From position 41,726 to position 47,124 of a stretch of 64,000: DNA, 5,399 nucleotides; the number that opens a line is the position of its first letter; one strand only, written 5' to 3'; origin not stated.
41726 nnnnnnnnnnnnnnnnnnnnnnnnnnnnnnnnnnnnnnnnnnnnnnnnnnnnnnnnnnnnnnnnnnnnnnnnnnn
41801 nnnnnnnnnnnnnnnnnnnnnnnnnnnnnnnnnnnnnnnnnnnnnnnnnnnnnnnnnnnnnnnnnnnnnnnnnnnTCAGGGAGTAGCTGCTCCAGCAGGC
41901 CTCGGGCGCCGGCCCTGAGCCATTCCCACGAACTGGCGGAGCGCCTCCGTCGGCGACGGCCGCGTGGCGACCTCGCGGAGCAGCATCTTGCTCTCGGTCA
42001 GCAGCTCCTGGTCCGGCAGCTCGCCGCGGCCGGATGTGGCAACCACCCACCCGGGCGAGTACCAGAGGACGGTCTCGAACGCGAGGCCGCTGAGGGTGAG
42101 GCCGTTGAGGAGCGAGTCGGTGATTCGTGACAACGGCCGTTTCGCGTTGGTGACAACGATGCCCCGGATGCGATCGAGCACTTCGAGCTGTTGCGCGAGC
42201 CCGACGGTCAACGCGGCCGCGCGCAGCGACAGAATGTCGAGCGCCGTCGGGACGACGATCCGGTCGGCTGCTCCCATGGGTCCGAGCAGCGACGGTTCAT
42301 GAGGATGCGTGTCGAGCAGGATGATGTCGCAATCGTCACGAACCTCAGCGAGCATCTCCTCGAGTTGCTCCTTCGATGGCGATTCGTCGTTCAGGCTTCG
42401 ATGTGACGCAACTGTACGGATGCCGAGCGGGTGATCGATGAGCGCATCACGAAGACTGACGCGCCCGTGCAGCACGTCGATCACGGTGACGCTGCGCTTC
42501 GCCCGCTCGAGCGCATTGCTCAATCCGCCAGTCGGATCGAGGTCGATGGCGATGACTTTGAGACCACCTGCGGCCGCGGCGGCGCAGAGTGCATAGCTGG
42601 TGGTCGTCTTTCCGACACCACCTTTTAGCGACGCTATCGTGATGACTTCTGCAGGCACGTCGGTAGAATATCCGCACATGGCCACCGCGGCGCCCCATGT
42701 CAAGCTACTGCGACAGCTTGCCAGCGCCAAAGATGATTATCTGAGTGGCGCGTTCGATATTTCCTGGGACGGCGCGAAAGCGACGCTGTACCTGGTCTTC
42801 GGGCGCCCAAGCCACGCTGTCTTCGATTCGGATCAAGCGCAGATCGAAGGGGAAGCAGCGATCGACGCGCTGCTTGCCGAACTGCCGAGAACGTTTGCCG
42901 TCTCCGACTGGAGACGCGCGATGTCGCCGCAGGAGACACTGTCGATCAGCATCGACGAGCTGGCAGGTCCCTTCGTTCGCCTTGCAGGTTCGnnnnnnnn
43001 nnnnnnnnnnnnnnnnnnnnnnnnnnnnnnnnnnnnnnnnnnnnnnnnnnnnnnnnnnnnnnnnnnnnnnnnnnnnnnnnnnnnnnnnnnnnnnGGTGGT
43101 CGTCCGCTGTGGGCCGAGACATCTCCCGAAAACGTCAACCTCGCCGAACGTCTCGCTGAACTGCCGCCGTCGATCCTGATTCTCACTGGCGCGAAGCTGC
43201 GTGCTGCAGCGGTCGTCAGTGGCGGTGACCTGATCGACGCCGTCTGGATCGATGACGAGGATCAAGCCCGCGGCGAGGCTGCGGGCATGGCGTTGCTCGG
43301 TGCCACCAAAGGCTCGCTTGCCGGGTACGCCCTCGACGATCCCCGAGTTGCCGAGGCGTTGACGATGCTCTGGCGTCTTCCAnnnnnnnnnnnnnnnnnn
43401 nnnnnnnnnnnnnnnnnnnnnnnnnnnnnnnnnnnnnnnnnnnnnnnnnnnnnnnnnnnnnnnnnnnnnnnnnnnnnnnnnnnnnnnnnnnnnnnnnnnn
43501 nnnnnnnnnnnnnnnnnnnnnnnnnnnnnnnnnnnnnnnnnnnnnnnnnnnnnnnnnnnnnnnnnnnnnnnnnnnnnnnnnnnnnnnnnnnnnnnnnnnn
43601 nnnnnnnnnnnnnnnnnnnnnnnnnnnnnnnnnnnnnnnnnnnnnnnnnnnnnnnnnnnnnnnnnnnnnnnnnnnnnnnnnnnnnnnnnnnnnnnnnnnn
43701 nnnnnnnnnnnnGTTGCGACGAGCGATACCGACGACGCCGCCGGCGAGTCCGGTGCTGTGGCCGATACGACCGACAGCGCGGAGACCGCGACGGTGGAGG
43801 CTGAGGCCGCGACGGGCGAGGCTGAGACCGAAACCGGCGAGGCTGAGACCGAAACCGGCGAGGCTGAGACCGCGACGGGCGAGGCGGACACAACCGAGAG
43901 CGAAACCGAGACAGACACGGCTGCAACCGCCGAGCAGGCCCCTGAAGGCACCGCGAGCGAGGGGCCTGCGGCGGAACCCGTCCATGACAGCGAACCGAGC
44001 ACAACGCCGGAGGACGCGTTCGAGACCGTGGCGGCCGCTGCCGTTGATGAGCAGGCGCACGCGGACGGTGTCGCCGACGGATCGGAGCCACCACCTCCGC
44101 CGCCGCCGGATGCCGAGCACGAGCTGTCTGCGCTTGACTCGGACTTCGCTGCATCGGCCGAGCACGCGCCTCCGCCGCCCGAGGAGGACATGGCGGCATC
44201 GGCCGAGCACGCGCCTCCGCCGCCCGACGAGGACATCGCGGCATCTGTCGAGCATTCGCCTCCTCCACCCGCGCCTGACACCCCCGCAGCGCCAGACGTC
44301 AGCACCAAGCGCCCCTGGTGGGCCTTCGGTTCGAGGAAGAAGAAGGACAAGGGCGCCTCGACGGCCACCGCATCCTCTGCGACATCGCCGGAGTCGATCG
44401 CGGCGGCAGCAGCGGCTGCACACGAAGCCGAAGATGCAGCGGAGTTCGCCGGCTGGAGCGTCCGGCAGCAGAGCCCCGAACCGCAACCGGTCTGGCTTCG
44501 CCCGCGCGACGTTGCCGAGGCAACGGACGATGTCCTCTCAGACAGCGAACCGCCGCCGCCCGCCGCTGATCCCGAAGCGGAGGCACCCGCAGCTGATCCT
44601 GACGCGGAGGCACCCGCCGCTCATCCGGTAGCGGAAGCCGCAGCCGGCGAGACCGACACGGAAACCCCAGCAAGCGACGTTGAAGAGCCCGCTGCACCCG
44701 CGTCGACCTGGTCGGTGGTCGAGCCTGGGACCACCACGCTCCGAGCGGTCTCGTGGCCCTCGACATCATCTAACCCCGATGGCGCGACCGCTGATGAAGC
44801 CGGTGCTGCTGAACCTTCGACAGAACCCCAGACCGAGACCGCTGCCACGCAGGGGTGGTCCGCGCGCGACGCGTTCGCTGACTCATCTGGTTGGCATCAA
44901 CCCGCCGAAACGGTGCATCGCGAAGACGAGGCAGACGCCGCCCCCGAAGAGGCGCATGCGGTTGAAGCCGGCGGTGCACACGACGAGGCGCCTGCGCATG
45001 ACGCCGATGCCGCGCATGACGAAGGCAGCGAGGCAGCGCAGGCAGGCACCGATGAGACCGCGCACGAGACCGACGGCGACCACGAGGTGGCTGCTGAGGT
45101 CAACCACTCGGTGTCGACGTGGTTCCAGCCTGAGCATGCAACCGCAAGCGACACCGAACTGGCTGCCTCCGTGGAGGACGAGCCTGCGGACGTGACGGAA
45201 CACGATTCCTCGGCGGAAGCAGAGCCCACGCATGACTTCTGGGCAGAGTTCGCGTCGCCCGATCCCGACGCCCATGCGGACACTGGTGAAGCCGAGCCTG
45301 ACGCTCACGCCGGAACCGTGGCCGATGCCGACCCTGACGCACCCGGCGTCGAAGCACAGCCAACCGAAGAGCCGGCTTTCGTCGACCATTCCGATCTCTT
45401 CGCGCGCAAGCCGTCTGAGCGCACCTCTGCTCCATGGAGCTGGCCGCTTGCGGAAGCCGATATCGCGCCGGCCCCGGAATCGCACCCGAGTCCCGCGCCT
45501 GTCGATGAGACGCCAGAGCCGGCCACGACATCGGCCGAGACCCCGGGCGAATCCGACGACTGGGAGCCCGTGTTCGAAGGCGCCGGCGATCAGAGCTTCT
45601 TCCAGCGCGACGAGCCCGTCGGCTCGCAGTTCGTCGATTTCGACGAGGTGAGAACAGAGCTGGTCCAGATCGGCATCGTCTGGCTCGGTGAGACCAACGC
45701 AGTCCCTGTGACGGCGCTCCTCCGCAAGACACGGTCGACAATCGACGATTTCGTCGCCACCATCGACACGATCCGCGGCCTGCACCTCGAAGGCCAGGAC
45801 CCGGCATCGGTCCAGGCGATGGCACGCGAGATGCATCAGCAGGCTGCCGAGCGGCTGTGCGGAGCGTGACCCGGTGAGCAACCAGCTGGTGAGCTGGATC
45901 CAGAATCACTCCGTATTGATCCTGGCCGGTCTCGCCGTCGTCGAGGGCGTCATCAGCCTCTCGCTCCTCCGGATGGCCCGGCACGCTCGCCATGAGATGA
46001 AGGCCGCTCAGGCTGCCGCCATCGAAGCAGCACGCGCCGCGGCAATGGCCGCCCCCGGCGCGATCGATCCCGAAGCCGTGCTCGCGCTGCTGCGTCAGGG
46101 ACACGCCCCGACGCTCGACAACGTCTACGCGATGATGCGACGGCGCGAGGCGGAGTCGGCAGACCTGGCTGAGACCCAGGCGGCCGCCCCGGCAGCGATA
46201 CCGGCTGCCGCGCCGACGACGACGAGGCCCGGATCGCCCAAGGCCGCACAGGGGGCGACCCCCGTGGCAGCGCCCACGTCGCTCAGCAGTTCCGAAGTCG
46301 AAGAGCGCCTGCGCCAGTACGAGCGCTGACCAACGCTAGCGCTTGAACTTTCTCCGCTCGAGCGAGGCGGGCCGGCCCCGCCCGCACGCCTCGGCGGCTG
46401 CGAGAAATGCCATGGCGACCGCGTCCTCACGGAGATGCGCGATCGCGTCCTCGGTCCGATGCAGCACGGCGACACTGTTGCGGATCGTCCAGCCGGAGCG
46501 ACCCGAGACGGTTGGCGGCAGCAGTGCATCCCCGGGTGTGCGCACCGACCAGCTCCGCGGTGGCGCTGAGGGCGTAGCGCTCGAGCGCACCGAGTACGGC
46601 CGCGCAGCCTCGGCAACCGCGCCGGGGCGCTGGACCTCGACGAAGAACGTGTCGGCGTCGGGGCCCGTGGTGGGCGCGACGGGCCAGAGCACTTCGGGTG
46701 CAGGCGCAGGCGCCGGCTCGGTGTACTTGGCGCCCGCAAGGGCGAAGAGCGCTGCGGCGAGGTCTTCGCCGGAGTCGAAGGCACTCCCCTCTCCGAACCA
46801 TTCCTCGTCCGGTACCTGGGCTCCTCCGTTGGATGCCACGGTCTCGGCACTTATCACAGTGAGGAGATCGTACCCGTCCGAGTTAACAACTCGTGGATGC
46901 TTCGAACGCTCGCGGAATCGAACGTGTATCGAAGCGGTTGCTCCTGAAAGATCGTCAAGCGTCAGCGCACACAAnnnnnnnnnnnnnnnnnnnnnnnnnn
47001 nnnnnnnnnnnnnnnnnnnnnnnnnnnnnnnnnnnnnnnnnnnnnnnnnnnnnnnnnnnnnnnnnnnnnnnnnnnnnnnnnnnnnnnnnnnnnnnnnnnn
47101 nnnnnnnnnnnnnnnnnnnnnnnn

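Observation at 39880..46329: Candidate positioning or polar-hub module: two ParA-family ATPases, a minimal ParB-fold protein, a coiled-coil partner and a 1,063-aa acidic scaffold, beside Tad secretion ATPases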

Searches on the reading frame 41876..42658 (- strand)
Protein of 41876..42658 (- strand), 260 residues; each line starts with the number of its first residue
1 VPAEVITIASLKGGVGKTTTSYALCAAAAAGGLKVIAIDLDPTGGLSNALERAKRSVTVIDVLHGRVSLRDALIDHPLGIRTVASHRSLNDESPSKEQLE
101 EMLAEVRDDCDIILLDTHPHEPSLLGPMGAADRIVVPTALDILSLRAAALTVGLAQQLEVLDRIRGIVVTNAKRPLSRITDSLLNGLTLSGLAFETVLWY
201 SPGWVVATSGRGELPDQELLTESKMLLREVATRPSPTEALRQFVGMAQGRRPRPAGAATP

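Call 4: search_protein_families(library=pfam, proteins=[window:41876-42658:-], max_evalue=0.01)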
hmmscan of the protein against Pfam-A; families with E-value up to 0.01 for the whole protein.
window:41876-42658:- (260 aa): 9 families
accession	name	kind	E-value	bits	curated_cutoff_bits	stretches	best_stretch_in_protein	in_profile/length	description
PF13614.12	AAA_31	-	4.8e-22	79.2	27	1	4-147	2-156/177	AAA domain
PF01656.29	CbiA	-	9.1e-15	55.2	25.4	1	6-175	1-86/125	CobQ/CobB/MinD/ParA nucleotide binding domain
PF09140.17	MipZ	-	7.9e-09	35.6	20.7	1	5-137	2-128/262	ATPase MipZ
PF07015.17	VirC1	-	4.8e-07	29.8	24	1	4-58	2-56/231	VirC1 protein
PF02374.21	ArsA_ATPase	-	8e-07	29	24.3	1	10-60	7-58/305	Anion-transporting ATPase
PF10609.15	ParA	-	3.5e-06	27.1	27.1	1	4-44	4-44/246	NUBPL iron-transfer P-loop NTPase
PF00142.24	Fer4_NifH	-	0.0002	21.4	25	1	12-67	8-63/271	4Fe-4S iron sulfur cluster binding proteins, NifH/frxC family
PF06564.18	CBP_BcsQ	-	0.0023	17.9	21.3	0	5-116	3-122/234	Cellulose biosynthesis protein BcsQ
PF20720.3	nSTAND3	-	0.0043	17.2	27.2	1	14-70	27-81/155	Novel STAND NTPase 3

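Call 17: search_protein_families(library=ncbifam, proteins=[window:41876-42658:-], max_evalue=0.001)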
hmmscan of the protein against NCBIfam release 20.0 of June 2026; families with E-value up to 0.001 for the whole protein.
window:41876-42658:- (260 aa): 21 families
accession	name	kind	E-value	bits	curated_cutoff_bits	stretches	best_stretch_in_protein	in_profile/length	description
TIGR01969.1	minD_arch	subfamily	1.4e-19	70.3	201.75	1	5-173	2-171/251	cell division ATPase MinD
NF041546.1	ParA_partition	equivalog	1.4e-17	63.9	180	2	5-62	1-58/203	ParA family partition ATPase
TIGR01968.1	minD_bact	equivalog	1.3e-16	60.8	212.9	1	3-169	1-170/261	septum site-determining protein MinD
TIGR03453.1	partition_RepA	equivalog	2.3e-11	43.2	348.45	1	4-48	105-149/387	plasmid partitioning protein RepA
NF047398.1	AAA_KGGVGR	domain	1.4e-09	38.6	90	1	4-64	3-66/190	KGGVGR-motif variant AAA ATPase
NF010443.0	PRK13869.1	subfamily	1.2e-07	30.9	446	1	4-50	122-168/405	plasmid-partitioning protein RepA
TIGR03371.1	cellulose_yhjQ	equivalog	1.7e-07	31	157.85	1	4-50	2-48/246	cellulose biosynthesis protein BcsQ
TIGR01007.1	eps_fam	subfamily_domain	2e-07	30.8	108.05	1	5-119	19-137/204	polysaccharide biosynthesis tyrosine autokinase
NF010423.0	PRK13849.1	equivalog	2.1e-07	30.5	313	1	5-58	3-56/231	conjugal transfer ATPase VirC1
NF008079.0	PRK10818.1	equivalog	5e-07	29.3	508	1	3-151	2-156/270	septum site-determining protein MinD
NF033200.1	F430_CfbC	exception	1.7e-06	27.6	402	1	12-69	8-65/260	Ni-sirohydrochlorin a,c-diamide reductive cyclase ATP-dependent reductase subunit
NF009701.0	PRK13230.1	subfamily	6.7e-06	25.3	350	1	12-65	9-62/291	nitrogenase reductase-like protein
NF041283.1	PrgP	equivalog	9.7e-06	25.1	400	1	4-120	3-134/297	ParA superfamily DNA segregation protein PrgP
TIGR01287.1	nifH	equivalog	1.1e-05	24.9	394.35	1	12-66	8-62/275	nitrogenase iron protein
TIGR00345.1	GET3_arsA_TRC40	subfamily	1.3e-05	24.9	135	1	12-53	5-46/299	TRC40/GET3/ArsA family transport-energizing ATPase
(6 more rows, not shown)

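Call 30: search_solved_structures(query=window:41876-42658:-, max_evalue=0.00001)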
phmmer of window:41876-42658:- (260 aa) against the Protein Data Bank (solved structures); distinct sequences matched with E-value up to 0.00001: 24.
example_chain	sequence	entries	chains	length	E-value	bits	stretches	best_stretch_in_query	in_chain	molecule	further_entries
6riq_C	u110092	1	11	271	6.1e-12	49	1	3-155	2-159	Site-determining protein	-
1wcv_1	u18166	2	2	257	2.3e-10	43.9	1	6-158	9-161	SEGREGATION PROTEIN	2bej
5j1j_A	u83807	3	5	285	5.6e-10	42.6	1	2-141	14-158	Site-determining protein | Transcriptional antiactivator FleN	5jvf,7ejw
1hyq_A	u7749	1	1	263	7.3e-10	42.2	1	5-170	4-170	CELL DIVISION INHIBITOR (MIND-1)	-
6iub_A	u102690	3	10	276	1e-09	41.7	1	2-159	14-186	SpoOJ regulator (Soj)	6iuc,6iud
4v03_A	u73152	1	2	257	1.1e-09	41.6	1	3-160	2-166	SITE-DETERMINING PROTEIN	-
8pb9_A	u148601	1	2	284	1.8e-09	40.9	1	2-141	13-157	Antiactivator FleN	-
4pfs_A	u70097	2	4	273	1.9e-09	40.9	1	4-149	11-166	Cobyrinic Acid a,c-diamide synthase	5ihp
5if9_A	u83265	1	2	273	2e-09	40.8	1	4-149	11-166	Cobyrinic Acid a,c-diamide synthase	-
8p53_A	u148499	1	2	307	2.6e-09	40.4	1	2-140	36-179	Antiactivator FleN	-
2bek_A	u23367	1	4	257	3.1e-09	40.2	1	6-158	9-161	SEGREGATION PROTEIN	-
4v02_A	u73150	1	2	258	6.7e-09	39.1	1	3-160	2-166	SITE-DETERMINING PROTEIN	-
8jmj_A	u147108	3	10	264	1.2e-08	38.3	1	2-159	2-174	SpoOJ regulator (Soj)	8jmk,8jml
5u1j_B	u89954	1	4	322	8.8e-07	32.1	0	2-65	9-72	Uncharacterized protein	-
1g3q_A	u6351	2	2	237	1.3e-06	31.5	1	4-118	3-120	CELL DIVISION INHIBITOR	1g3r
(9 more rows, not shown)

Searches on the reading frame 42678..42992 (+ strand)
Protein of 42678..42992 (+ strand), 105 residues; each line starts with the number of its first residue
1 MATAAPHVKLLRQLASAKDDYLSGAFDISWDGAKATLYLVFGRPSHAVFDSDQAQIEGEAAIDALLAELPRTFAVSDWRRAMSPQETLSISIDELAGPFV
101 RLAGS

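Call 62: search_protein_families(library=pfam, proteins=[window:42678-42992:+], max_evalue=10)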
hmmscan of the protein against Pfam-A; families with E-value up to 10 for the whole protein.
window:42678-42992:+ (105 aa): 0 families

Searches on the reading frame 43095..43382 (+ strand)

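Call 62: search_protein_families(library=pfam, proteins=[window:43095-43382:+], max_evalue=10)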
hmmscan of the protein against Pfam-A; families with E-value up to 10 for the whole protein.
window:43095-43382:+ (96 aa): 1 family
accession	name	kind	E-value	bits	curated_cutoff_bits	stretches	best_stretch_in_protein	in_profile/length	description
PF24220.1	DUF7439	-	0.081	13.4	27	1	65-92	31-58/75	Family of unknown function (DUF7439)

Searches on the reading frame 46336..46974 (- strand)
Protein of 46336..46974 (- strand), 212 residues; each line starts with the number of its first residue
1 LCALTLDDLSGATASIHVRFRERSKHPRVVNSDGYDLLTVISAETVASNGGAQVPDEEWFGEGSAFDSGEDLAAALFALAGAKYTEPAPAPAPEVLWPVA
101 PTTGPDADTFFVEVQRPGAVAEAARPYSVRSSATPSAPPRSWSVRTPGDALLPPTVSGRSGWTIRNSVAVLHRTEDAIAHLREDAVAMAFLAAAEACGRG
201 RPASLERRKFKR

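Call 22: search_protein_families(library=pfam, proteins=[window:46336-46974:-], max_evalue=0.001)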
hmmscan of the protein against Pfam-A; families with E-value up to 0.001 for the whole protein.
window:46336-46974:- (212 aa): 0 families

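Call 84: search_protein_families(library=pfam, proteins=[window:46336-46857:-], max_evalue=0.01)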
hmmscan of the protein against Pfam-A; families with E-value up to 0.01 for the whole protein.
window:46336-46857:- (173 aa): 0 families
